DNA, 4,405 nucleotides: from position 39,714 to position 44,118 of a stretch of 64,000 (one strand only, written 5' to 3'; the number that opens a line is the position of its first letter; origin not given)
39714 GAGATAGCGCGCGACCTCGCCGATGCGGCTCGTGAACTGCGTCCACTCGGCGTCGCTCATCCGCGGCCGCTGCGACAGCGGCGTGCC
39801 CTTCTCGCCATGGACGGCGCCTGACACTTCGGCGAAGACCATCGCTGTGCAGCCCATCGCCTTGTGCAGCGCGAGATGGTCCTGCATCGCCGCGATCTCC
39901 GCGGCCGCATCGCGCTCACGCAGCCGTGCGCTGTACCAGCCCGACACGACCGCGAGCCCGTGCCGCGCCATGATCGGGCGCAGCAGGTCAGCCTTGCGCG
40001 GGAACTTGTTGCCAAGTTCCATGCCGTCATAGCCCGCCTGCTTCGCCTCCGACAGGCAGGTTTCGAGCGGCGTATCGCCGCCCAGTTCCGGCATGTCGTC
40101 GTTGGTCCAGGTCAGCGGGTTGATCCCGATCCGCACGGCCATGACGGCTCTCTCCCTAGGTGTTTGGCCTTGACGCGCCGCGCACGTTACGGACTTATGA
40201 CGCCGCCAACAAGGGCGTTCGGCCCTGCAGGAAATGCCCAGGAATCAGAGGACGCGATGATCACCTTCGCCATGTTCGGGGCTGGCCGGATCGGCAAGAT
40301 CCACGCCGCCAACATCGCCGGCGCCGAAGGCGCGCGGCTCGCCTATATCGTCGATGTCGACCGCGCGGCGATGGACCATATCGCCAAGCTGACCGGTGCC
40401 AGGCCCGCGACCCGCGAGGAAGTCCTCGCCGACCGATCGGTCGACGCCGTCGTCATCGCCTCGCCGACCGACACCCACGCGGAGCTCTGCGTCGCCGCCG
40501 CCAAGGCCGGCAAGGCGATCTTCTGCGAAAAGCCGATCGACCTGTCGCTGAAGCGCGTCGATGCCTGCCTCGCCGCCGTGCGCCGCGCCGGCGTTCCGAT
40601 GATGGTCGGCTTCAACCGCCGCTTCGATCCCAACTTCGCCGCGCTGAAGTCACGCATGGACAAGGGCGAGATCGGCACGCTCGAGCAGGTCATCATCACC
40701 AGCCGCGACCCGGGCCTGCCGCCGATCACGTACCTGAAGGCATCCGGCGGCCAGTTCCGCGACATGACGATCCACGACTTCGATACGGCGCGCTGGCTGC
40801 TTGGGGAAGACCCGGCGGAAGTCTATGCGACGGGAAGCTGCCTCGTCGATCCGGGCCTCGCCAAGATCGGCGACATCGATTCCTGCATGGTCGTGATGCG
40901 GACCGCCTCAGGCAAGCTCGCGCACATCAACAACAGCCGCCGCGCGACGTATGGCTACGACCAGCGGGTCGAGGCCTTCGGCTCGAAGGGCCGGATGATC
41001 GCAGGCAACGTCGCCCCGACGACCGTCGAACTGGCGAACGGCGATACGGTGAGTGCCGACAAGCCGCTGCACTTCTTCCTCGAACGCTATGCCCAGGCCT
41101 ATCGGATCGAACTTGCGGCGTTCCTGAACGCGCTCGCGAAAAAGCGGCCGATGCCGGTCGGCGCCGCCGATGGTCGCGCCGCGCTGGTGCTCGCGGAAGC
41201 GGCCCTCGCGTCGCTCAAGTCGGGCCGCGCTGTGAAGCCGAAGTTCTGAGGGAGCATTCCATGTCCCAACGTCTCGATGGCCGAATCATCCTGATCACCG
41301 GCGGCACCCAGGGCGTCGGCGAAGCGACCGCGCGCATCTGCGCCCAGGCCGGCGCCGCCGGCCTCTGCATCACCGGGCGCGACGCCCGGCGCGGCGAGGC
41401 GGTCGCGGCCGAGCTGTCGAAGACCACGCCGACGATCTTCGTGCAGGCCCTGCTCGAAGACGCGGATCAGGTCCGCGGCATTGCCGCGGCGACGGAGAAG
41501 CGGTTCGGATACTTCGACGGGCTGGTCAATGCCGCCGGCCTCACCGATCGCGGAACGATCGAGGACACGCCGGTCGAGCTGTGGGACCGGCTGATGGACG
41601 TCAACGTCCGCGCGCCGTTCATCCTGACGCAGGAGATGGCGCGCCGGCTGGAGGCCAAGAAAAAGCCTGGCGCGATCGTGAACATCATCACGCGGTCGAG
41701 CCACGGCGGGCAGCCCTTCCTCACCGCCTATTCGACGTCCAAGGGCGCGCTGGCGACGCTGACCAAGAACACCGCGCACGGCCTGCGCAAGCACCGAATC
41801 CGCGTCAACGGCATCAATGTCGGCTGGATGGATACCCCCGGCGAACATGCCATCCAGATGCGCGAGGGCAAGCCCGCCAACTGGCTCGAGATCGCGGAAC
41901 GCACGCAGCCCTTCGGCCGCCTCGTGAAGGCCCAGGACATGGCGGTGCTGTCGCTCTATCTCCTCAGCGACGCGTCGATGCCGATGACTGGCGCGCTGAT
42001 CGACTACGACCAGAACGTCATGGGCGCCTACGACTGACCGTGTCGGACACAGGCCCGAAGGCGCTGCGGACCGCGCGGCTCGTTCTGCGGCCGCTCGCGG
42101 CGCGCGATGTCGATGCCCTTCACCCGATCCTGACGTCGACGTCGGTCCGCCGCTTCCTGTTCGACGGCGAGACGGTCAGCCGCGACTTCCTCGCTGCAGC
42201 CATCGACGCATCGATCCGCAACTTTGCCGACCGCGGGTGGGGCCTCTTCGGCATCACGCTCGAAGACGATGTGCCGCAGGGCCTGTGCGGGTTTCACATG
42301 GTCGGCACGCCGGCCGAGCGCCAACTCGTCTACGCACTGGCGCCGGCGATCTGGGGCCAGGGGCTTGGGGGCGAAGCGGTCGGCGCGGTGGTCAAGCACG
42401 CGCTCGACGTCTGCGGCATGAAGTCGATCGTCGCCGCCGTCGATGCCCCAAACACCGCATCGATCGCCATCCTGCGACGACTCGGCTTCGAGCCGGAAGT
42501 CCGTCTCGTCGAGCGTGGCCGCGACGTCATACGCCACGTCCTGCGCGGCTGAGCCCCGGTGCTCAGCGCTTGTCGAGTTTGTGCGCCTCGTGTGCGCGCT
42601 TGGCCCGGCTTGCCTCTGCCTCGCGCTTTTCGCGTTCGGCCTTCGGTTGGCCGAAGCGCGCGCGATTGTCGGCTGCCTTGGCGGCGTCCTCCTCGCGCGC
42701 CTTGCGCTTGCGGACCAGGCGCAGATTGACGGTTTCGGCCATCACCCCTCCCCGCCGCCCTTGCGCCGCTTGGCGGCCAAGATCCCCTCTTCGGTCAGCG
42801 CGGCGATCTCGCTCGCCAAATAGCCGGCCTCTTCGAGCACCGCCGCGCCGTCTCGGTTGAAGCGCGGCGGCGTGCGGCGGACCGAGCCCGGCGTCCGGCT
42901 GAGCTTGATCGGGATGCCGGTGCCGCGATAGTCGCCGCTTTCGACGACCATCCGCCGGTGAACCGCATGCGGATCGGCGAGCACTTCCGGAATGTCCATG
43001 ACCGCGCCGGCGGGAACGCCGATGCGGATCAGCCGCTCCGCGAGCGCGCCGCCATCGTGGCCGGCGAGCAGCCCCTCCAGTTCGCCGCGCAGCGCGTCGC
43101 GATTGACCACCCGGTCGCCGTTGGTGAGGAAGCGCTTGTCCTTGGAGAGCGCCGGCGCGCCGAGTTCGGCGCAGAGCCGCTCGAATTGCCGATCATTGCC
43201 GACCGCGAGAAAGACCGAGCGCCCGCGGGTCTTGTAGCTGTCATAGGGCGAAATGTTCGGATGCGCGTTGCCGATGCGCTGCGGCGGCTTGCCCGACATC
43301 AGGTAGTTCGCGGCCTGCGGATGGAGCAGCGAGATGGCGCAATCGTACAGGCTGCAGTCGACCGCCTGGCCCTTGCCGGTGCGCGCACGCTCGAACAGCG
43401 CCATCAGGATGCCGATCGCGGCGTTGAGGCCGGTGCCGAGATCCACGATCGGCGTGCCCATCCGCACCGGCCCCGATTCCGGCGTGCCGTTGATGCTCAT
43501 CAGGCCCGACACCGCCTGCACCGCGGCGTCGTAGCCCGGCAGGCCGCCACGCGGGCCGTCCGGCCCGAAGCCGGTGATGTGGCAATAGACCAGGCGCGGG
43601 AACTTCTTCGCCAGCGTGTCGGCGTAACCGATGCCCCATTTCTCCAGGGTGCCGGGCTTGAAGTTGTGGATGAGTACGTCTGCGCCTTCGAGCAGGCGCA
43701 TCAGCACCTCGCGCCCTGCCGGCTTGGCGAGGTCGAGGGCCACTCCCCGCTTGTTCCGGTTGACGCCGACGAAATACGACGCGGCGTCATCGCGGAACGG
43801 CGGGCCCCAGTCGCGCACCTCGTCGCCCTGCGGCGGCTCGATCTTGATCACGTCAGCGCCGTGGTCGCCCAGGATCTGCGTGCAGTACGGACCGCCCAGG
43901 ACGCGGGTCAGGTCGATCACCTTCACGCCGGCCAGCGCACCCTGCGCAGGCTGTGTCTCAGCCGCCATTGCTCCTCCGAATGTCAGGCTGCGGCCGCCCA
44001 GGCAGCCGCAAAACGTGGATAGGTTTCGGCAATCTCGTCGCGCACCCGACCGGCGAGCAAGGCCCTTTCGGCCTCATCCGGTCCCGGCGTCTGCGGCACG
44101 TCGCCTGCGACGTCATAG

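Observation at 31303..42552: FbpA/AfuA-type ABC importer with tandem-duplicated binding proteins inside an inositol-related neighbourhood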

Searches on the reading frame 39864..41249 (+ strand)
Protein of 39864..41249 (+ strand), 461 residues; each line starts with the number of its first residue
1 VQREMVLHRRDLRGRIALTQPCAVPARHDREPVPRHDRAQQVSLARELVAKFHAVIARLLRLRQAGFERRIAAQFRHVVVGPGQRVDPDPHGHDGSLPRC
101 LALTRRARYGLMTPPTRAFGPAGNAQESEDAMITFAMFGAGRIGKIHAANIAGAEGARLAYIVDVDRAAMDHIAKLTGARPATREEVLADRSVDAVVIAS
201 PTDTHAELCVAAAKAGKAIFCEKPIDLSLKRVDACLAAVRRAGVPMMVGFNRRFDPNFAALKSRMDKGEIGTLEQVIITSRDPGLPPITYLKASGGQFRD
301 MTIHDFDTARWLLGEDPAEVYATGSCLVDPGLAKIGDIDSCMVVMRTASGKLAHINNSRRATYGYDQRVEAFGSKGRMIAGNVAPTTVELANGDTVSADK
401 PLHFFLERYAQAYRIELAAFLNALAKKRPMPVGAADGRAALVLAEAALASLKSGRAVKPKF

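Call 3: search_protein_families(library=pfam, proteins=[window:39864-41249:+])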
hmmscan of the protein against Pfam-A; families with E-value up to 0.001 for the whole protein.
window:39864-41249:+ (461 aa): 3 families
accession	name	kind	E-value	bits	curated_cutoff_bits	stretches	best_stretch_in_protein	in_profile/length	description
PF22725.1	GFO_IDH_MocA_C3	-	1.9e-27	96.2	27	1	258-378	1-123/124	GFO/IDH/MocA C-terminal domain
PF01408.29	GFO_IDH_MocA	-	3.2e-22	79.9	24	1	134-250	2-120/120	Oxidoreductase family, NAD-binding Rossmann fold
PF02894.22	GFO_IDH_MocA_C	-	1.5e-19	71.1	22.9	1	262-458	1-217/218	Oxidoreductase family, C-terminal alpha/beta domain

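Call 4: search_protein_families(library=ncbifam, proteins=[window:39864-41249:+])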
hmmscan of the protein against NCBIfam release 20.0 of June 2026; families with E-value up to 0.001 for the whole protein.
window:39864-41249:+ (461 aa): 9 families
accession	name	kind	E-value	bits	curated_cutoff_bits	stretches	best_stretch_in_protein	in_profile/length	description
TIGR04380.1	myo_inos_iolG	equivalog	2.8e-130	434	355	1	133-458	2-330/330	inositol 2-dehydrogenase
NF052679.1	InsChiInosDhIolG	equivalog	3.2e-32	111.9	540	1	133-457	3-325/343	bifunctional inositol 2-dehydrogenase/D-chiro-inositol 1-dehydrogenase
NF040723.1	UDP-GlcNAcDh_Arch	equivalog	2.6e-27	96.1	450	1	136-451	4-301/302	UDP-N-acetylglucosamine 3-dehydrogenase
NF052479.1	LevoglcsnDh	equivalog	3.7e-22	78.5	650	1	134-351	5-239/386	levoglucosan dehydrogenase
NF041392.1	XylDh_Gfo6_Halo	equivalog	2.2e-19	69.5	350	1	126-378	10-273/350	D-xylose 1-dehydrogenase Gfo6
NF058563.1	BT_2159_fam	equivalog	1.5e-16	60.4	650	1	134-315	2-185/350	disaccharide 3-dehydrogenase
NF008607.0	PRK11579.1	subfamily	4.3e-15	55.6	330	1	137-274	9-146/346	oxidoreductase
NF007574.0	PRK10206.1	equivalog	7e-10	38.5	352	1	184-308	57-182/345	oxidoreductase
NF058561.1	BT_2158_fam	equivalog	2.6e-06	26.3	750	1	148-276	48-180/487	glycoside 3-dehydrogenase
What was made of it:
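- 40257..41249 (+): iolG, inositol 2-dehydrogenase, divergent from iolE. TIGR04380 scores 434 bits against a cutoff of 355 (call 4).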

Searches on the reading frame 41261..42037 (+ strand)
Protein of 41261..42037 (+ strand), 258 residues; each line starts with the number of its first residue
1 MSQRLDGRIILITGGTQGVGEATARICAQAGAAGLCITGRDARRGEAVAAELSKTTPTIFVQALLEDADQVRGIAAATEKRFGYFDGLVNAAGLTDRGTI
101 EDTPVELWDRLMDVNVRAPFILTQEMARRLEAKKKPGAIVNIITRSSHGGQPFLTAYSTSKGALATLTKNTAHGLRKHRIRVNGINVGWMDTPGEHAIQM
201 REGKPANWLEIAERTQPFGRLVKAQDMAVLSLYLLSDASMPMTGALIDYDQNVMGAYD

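Call 14: search_protein_families(library=ncbifam, proteins=[window:41263-42037:+], max_evalue=0.00001)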
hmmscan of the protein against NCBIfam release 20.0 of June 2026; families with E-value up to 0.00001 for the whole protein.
window:41263-42037:+ (258 aa): 0 families

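Call 36: search_protein_families(library=ncbifam, proteins=[window:41261-42037:+], max_evalue=0.001)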
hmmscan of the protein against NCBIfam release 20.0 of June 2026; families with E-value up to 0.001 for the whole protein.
window:41261-42037:+ (258 aa): 228 families (the best 25 are shown)
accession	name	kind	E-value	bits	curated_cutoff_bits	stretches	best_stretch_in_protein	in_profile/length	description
NF004847.0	PRK06198.1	subfamily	6.6e-105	350.2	240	1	2-258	2-260/269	oxidoreductase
NF005559.1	PRK07231.1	subfamily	8.1e-51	172.9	215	1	4-250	1-244/249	glucose 1-dehydrogenase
NF004791.0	PRK06138.1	equivalog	2e-44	151.8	312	1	3-250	1-246/252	SDR family oxidoreductase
NF006070.0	PRK08213.1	subfamily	2.4e-41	142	279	1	4-250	9-253/259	gluconate 5-dehydrogenase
NF052562.1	RADHDNL4305835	equivalog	1.9e-40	138.9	400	1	1-247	1-243/252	NADP-dependent (R)-specific alcohol dehydrogenase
NF005711.0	PRK07523.1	subfamily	1.2e-37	129.9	413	1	5-251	8-249/255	SDR family oxidoreductase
NF004198.0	PRK05653.1-3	equivalog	1.3e-36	126.3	296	1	3-248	3-241/248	3-oxoacyl-ACP reductase FabG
NF006121.0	PRK08265.1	subfamily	2.7e-36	125.4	294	1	2-249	2-241/263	short chain dehydrogenase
NF052481.1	FucosDh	equivalog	4.9e-36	124.4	300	1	1-250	1-247/257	L-fucose dehydrogenase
NF005472.0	PRK07067.1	equivalog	1e-35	123.5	338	1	3-241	2-242/257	L-iditol 2-dehydrogenase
NF005893.0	PRK07856.1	equivalog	1.4e-35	122.8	255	1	4-247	6-235/255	SDR family oxidoreductase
NF009466.0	PRK12826.1-2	subfamily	2.2e-35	122.3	222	1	8-250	4-241/248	3-oxoacyl-ACP reductase FabG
NF005390.0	PRK06935.1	equivalog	4.5e-35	121.3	369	1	4-251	12-253/258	2-dehydro-3-deoxy-D-gluconate 5-dehydrogenase KduD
TIGR01832.1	kduD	equivalog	5e-35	121.2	338.85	1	5-250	3-242/248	2-dehydro-3-deoxy-D-gluconate 5-dehydrogenase KduD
NF005488.0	PRK07097.1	equivalog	8.6e-35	120.1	369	1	4-253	7-257/266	gluconate 5-dehydrogenase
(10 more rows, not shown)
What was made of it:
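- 41261..42037 (+): SDR oxidoreductase of the PRK06198 subfamily. It is conserved next to iolG. Its role is unknown. NF004847 scores 350 bits against a cutoff of 240 (call 36).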

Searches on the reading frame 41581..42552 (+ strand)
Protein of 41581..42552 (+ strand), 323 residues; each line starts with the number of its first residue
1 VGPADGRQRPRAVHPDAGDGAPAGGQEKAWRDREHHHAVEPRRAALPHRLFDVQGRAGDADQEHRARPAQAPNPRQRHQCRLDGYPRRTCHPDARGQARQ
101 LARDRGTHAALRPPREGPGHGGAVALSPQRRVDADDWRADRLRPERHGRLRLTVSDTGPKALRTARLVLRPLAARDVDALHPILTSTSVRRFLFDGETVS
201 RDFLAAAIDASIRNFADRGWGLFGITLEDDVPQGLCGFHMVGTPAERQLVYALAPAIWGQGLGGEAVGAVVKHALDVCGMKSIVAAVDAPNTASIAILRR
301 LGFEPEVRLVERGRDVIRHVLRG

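Call 12: search_protein_families(library=pfam, proteins=[window:41581-42552:+])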
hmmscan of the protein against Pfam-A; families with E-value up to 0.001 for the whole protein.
window:41581-42552:+ (323 aa): 3 families
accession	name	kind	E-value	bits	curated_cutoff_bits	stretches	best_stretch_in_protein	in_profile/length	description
PF13302.13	Acetyltransf_3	-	8.5e-24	85.3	25.4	1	166-304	1-138/138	Acetyltransferase (GNAT) domain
PF00583.31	Acetyltransf_1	-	1.4e-09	38.7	20.7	1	219-303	31-116/116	Acetyltransferase (GNAT) family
PF13523.12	Acetyltransf_8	-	0.00068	19.7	27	0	256-306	90-140/145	Acetyltransferase (GNAT) domain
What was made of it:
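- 42040..42552 (+): GNAT acetyltransferase. It is adjacent but not conserved with the unit. Pfam Acetyltransf_3 (call 12).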

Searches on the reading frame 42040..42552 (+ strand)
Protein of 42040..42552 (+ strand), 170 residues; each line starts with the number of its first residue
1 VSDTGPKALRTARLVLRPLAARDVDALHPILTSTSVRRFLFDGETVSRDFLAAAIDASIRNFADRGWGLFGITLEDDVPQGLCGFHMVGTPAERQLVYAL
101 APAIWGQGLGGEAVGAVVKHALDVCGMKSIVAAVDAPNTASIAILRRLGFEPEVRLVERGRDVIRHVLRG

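Call 36: search_protein_families(library=ncbifam, proteins=[window:42040-42552:+], max_evalue=0.001)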
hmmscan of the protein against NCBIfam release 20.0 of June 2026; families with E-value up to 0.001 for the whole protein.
window:42040-42552:+ (170 aa): 6 families
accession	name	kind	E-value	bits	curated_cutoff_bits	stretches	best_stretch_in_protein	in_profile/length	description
NF000485.1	TlmB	exception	3.6e-12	46.2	625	1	9-159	3-150/292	bleomycin family antibiotic N-acetyltransferase TlmB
NF000483.1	BlmB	exception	7.6e-10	38.6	625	1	8-157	11-156/301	bleomycin family antibiotic N-acetyltransferase BlmB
NF000225.3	AAC_6p_Strep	exception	3e-06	27.3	250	1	101-156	75-130/156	aminoglycoside 6'-N-acetyltransferase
NF011709.0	PRK15130.1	equivalog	3.7e-06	26.9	218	1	13-157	6-147/186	spermidine N1-acetyltransferase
TIGR03448.1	mycothiol_MshD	equivalog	0.00048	19.5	163.1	1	74-152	204-287/294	mycothiol synthase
NF040502.1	PPT_acetyltrans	equivalog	0.00097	18.9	300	0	106-157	99-149/183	phosphinothricin N-acetyltransferase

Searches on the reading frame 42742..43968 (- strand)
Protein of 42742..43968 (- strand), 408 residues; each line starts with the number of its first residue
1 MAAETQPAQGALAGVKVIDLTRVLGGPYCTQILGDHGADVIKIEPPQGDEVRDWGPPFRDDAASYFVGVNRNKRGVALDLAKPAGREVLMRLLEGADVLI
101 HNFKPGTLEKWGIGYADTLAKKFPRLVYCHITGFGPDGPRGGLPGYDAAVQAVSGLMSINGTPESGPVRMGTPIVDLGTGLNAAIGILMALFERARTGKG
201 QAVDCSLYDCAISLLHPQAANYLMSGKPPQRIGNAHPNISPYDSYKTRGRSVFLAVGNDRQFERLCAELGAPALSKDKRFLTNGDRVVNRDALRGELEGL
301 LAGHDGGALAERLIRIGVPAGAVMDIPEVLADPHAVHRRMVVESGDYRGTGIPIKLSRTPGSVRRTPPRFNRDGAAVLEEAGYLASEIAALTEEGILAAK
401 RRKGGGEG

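Call 12: search_protein_families(library=pfam, proteins=[window:42742-43968:-])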
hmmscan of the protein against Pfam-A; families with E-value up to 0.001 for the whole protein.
window:42742-43968:- (408 aa): 1 family
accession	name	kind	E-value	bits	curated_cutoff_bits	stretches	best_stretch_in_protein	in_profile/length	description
PF02515.22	CoA_transf_3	-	1.6e-126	422.8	23.3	1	12-373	1-365/366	CoA-transferase family III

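Call 36: search_protein_families(library=ncbifam, proteins=[window:42742-43968:-], max_evalue=0.001)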
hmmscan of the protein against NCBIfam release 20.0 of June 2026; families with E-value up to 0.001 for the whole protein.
window:42742-43968:- (408 aa): 7 families
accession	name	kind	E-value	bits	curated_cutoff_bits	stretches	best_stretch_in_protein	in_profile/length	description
NF052585.1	SucGlutTfsCaiB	equivalog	1e-103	347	750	1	9-380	5-387/394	succinate--glutarate CoA-transferase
NF008511.0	PRK11430.1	equivalog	1.1e-84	284.7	522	1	8-374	6-372/381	CoA:oxalate CoA-transferase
NF041294.1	Scnl_mescCoAtase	equivalog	1.4e-84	284.4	700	1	10-374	2-376/381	succinyl-CoA:mesaconate CoA-transferase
NF003809.0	PRK05398.1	subfamily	1.5e-64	218.1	442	2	10-215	3-208/416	formyl-CoA transferase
TIGR03253.1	oxalate_frc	equivalog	1.4e-61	208.5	504.2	2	11-214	3-206/416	formyl-CoA transferase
NF002914.1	PRK03525.1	equivalog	7.6e-44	150.2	413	1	5-397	3-397/400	L-carnitine CoA-transferase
TIGR04253.1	mesacon_CoA_iso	equivalog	1e-13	51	725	1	10-265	1-254/403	2-methylfumaryl-CoA isomerase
